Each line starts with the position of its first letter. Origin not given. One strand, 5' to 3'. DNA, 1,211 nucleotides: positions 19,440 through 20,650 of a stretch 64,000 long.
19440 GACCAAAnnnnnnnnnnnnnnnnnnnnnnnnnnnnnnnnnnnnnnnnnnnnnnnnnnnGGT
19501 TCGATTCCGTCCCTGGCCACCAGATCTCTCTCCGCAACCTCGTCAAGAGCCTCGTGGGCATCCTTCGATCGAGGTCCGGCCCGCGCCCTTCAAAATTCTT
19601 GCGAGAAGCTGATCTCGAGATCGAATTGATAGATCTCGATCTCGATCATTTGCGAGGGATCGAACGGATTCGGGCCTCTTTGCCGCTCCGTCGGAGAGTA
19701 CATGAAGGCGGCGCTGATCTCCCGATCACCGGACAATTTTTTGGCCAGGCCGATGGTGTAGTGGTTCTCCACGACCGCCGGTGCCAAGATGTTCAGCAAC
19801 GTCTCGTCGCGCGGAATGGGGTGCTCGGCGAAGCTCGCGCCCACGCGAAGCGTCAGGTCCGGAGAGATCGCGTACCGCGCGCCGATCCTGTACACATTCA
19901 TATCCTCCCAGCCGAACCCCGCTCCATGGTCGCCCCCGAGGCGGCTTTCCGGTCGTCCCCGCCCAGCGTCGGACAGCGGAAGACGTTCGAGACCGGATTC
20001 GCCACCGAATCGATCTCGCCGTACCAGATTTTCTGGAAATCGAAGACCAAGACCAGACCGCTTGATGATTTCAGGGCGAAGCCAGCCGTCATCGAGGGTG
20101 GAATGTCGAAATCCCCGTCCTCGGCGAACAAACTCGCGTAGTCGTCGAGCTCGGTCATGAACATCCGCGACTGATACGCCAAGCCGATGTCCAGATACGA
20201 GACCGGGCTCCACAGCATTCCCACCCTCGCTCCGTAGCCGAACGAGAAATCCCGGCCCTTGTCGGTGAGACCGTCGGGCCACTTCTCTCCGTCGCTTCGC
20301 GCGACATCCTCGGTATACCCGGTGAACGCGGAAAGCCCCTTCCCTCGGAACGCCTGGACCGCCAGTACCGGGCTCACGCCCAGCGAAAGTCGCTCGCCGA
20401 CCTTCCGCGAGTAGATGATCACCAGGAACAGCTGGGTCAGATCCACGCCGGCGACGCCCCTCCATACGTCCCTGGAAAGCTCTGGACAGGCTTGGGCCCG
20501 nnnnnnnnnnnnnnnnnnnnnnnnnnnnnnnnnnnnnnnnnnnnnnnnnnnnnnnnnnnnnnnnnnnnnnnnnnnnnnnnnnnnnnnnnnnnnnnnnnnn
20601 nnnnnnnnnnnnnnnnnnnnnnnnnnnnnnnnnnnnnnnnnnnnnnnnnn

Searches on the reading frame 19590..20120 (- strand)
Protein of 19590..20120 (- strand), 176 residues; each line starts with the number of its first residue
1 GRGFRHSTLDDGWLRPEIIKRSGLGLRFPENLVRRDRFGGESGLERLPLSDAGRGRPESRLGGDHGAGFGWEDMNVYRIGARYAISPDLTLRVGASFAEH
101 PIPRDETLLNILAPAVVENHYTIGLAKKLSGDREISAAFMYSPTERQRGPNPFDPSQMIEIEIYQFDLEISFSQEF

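Call 38: search_protein_families(library=pfam, proteins=[window:19590-20120:-], max_evalue=1)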
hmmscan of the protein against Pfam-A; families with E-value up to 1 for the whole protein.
window:19590-20120:- (176 aa): 1 family
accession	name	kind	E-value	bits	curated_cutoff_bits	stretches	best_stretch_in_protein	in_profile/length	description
PF03349.22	Toluene_X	-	7.7e-06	25.1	29.7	1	70-142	312-382/421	Outer membrane protein transport protein (OMPP1/FadL/TodX)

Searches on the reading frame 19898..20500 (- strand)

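Call 38: search_protein_families(library=pfam, proteins=[window:19898-20500:-], max_evalue=1)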
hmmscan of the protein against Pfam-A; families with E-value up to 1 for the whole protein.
window:19898-20500:- (200 aa): 1 family
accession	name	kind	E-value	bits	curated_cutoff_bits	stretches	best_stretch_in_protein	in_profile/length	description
PF03349.22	Toluene_X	-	0.0038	16.2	29.7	1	33-122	149-236/421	Outer membrane protein transport protein (OMPP1/FadL/TodX)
